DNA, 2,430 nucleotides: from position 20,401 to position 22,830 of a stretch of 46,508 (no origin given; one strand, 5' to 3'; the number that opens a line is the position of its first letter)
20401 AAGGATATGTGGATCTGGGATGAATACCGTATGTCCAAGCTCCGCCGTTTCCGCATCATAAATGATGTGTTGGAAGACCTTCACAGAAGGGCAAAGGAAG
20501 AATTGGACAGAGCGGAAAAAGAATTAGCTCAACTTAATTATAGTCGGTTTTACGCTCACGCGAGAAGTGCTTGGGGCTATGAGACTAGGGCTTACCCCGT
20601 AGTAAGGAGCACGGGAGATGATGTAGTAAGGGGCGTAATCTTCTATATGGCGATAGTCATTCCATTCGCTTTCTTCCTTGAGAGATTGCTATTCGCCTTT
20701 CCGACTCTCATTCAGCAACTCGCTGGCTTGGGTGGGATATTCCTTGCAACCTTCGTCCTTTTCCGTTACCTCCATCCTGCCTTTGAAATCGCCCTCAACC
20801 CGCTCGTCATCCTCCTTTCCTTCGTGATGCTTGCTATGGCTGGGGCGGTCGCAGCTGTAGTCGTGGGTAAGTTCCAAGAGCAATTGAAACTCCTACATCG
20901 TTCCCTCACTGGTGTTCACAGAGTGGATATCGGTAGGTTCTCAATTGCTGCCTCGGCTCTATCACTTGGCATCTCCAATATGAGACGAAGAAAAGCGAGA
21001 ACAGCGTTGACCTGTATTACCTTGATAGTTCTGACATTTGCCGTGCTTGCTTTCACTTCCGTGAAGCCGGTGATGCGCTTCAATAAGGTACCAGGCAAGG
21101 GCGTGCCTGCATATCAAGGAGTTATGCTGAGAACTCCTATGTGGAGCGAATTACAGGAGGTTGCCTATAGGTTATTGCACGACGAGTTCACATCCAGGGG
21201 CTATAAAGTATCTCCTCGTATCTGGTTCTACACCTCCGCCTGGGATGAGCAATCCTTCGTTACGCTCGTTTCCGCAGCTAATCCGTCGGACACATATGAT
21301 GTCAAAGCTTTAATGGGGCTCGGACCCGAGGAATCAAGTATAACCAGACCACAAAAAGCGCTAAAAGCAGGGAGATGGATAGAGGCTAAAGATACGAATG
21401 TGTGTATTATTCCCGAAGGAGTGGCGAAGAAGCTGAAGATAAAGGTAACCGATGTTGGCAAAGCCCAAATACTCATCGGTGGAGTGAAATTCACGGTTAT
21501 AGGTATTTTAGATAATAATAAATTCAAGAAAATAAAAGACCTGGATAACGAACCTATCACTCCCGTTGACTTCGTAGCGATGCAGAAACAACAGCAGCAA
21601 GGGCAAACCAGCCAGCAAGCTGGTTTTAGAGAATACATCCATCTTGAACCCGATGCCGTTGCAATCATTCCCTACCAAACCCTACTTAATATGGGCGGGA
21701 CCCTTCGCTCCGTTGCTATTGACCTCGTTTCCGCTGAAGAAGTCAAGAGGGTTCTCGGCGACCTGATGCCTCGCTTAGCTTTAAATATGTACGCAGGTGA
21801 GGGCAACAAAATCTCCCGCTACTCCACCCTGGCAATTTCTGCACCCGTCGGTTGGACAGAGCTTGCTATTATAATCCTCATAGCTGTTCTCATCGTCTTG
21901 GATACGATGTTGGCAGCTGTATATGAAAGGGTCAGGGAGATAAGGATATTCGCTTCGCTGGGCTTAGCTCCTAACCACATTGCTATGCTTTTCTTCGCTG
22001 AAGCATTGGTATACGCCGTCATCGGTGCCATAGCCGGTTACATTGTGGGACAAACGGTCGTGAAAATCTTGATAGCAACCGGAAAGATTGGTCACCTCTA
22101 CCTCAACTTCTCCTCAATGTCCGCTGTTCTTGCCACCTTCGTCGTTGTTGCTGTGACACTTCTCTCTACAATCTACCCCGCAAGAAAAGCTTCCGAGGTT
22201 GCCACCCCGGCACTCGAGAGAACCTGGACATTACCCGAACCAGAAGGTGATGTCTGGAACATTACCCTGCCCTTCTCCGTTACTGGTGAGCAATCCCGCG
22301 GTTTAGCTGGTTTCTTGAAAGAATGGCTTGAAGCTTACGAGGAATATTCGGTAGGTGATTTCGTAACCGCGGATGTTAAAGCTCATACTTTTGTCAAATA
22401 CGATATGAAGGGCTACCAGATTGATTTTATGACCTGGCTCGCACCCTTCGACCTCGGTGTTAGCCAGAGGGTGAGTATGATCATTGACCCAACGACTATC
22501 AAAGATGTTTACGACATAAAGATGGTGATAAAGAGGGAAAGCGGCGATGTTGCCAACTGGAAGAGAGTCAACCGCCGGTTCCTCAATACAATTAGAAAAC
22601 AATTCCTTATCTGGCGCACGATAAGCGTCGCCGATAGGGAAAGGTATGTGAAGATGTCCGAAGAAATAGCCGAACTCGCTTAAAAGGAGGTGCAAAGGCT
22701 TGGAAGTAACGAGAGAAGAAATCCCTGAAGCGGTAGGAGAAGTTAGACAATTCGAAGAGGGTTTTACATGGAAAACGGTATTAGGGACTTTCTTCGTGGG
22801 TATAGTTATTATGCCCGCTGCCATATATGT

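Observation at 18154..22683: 1509-aa fusion of a secreted M28-like peptidase/PA ectodomain to an FtsX/MacB-type permease, with no ABC ATPase nearby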

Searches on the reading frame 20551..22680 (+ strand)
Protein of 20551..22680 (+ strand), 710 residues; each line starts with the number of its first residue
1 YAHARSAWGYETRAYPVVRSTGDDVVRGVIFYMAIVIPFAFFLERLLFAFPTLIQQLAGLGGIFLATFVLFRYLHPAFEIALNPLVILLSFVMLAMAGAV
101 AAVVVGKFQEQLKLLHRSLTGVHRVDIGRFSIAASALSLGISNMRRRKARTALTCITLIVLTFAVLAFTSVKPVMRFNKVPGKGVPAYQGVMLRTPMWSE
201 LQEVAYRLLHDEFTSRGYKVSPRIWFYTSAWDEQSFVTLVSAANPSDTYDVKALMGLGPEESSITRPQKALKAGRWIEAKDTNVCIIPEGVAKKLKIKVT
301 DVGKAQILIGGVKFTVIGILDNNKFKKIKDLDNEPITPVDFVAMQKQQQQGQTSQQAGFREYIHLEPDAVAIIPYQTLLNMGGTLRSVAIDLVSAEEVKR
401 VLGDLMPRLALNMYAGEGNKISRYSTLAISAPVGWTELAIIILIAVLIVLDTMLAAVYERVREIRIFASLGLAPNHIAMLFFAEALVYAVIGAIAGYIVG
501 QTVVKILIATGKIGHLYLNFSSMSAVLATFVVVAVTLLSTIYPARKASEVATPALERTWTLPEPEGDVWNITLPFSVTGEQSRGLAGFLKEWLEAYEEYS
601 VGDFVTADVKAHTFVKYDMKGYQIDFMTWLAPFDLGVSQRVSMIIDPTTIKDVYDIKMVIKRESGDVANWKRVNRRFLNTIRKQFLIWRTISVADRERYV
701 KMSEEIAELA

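Call 49: predict_structure(alignment_id=A4)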
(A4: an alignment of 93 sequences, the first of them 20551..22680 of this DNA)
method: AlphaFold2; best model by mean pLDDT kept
length: 710 residues; sequences in the alignment: 93
mean_pLDDT: 78.3   pTM: 0.47
mean pLDDT of the five models: 78.3, 77.4, 74.5, 74.2, 72.5
residues with pLDDT >= 90: 171; 70-90: 373; 50-70: 104; < 50: 62
segments of 3 or more residues with pLDDT < 50: 1-19, 123-131, 171-174, 352-359, 428-432, 469-471, 515-519, 554-558
pLDDT, mean of each block of 10 residues (from residue 1): 35 40 70 87 88 86 91 75 77 85 76 60 44 64 79 86 74 59 88 85 83 89 80 73 90 93 94 94 95 93 93 95 93 90 74 44 88 94 91 89 75 86 66 64 82 80 58 68 88 87 78 51 73 88 83 50 86 79 86 73 76 86 90 68 89 86 85 82 75 73 67
secondary structure, 60 per line:
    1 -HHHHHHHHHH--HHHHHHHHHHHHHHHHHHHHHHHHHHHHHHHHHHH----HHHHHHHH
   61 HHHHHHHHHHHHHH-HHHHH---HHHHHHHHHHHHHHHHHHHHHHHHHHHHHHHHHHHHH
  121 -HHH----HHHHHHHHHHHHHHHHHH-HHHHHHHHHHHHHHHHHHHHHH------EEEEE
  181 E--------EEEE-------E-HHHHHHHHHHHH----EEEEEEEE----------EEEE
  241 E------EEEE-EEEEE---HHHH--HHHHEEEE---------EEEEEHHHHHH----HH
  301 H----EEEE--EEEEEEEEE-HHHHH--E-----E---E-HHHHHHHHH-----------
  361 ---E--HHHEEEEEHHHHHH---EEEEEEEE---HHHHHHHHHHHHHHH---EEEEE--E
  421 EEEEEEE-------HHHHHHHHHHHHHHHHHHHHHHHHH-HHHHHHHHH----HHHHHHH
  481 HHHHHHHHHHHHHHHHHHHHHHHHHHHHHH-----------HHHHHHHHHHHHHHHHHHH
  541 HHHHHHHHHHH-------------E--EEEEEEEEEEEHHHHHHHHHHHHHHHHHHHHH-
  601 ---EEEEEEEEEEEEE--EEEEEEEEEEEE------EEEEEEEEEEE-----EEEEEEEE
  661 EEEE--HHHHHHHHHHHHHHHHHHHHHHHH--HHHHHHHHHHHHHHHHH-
elements in order (helices of 4 or more, strands of 3 or more residues): H2-11 H14-48 H53-74 H76-80 H84-120 H129-146 H148-169 E176-181 E190-193 H203-214 E219-226 E237-241 E248-251 E253-257 H261-264 H267-270 E271-274 E284-288 H289-294 E306-309 E312-320 H322-326 H341-349 E370-374 H375-380 E384-391 H395-409 E413-417 E420-427 H435-459 H461-469 H474-510 H522-551 E568-578 H579-599 E604-616 E619-630 E637-647 E653-664 H667-690 H693-709
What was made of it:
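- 20623..20862 (+): Residues 824-903: three additional TM helices N-terminal to the FtsX module. AF2 helices in call 49.
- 22207..22680 (+): Residues 1352-1509: cytoplasmic C-terminal domain with a beta-alpha-beta4-alpha2 helix-grip (Bet v 1/START/AHSA1-like) fold. It is the hallmark domain of the family. AF2 model (call 49).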

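Call 54: fold_search(model_id=the predicted structure, library=pdb)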
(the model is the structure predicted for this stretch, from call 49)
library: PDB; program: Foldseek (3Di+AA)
matches with E <= 10: 752; with E <= 0.001: 22
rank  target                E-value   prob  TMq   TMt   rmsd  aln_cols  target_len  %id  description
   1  5gko_A                2.5e-11  1.00  0.23  0.25  17.9       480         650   15  Crystal structure of tripartite-type ABC transporter, MacB from Acinetobacter baumannii (released 2017-11-15)
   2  5lil_A                2.4e-10  1.00  0.23  0.26  18.0       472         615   16  Structure of Aggregatibacter actinomycetemcomitans MacB bound to ATPyS (P21) (released 2017-11-15)
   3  9xro_E                3.1e-10  1.00  0.19  0.33  19.3       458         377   16  LolCDE in complex with SMT-738_3 (released 2026-03-18)
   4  5xu1_M                4.3e-10  1.00  0.22  0.38  19.7       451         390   16  Structure of a non-canonical ABC transporter from Streptococcus pneumoniae R6 (released 2018-01-24)
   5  5lil_B                9.0e-10  1.00  0.22  0.26  18.4       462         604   16  Structure of Aggregatibacter actinomycetemcomitans MacB bound to ATPyS (P21) (released 2017-11-15)
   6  5lj7_B                1.7e-09  1.00  0.22  0.26  18.0       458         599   16  Structure of Aggregatibacter actinomycetemcomitans MacB bound to ATP (P21) (released 2017-11-15)
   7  5nik_J                2.9e-09  1.00  0.23  0.25  19.4       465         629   14  Structure of the MacAB-TolC ABC-type tripartite multidrug efflux pump (released 2017-05-24)
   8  5lj7_A                1.6e-08  1.00  0.23  0.27  16.2       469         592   16  Structure of Aggregatibacter actinomycetemcomitans MacB bound to ATP (P21) (released 2017-11-15)
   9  5xu1_S                2.0e-08  1.00  0.22  0.39  19.1       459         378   15  Structure of a non-canonical ABC transporter from Streptococcus pneumoniae R6 (released 2018-01-24)
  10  7w7a_J                3.8e-08  1.00  0.21  0.41  19.0       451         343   12  Heme exporter in complex with Mn-containing protoporphyrin IX, Mn-anomalous data (released 2022-06-22)
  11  9rld_C                5.5e-08  1.00  0.22  0.36  17.3       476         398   16  LolCDE complex with Lpp lipoprotein (released 2026-01-21)
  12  7w78_B                1.0e-07  1.00  0.22  0.41  18.9       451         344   14  Heme exporter HrtBA in complex with Mg-AMPPNP (released 2022-06-22)
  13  7mdx_A                1.3e-07  1.00  0.23  0.38  17.0       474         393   16  LolCDE nucleotide-free (released 2021-08-11)
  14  7v8i_C                1.2e-06  1.00  0.22  0.36  17.6       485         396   16  LolCD(E171Q)E with bound AMPPNP in nanodiscs (released 2022-08-31)
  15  9gvk_C                2.1e-06  1.00  0.20  0.33  19.3       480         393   14  Cryo-EM structure of endogenous ATP-bound LolCDE with LolD-E171Q mutations in nanodiscs (released 2025-01-08)
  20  5c59_C                4.9e-04  1.00  0.15  0.52   8.3       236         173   12  Crystal structure of the periplasmic region of MacB from E. coli (released 2016-06-22)
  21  5c59_A                5.6e-04  1.00  0.16  0.54   7.6       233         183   10  Crystal structure of the periplasmic region of MacB from E. coli (released 2016-06-22)
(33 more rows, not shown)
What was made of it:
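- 21007..21849 (+): Residues 952-1232: FtsX TM1 followed by the MacB-type periplasmic core domain. Foldseek to MacB, LolC and the MacB periplasmic domain (call 54).
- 22207..22680 (+): Foldseek E about 1e-2 to PR-10, PYL and CoxG (call 54).
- On FtsX/MacB-type (type VII ABC, 'ABC3') permease: Foldseek gives MacB 5gko at 2.5e-11 and the MacB periplasmic domain 5c59 at 4.9e-4 (call 54).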
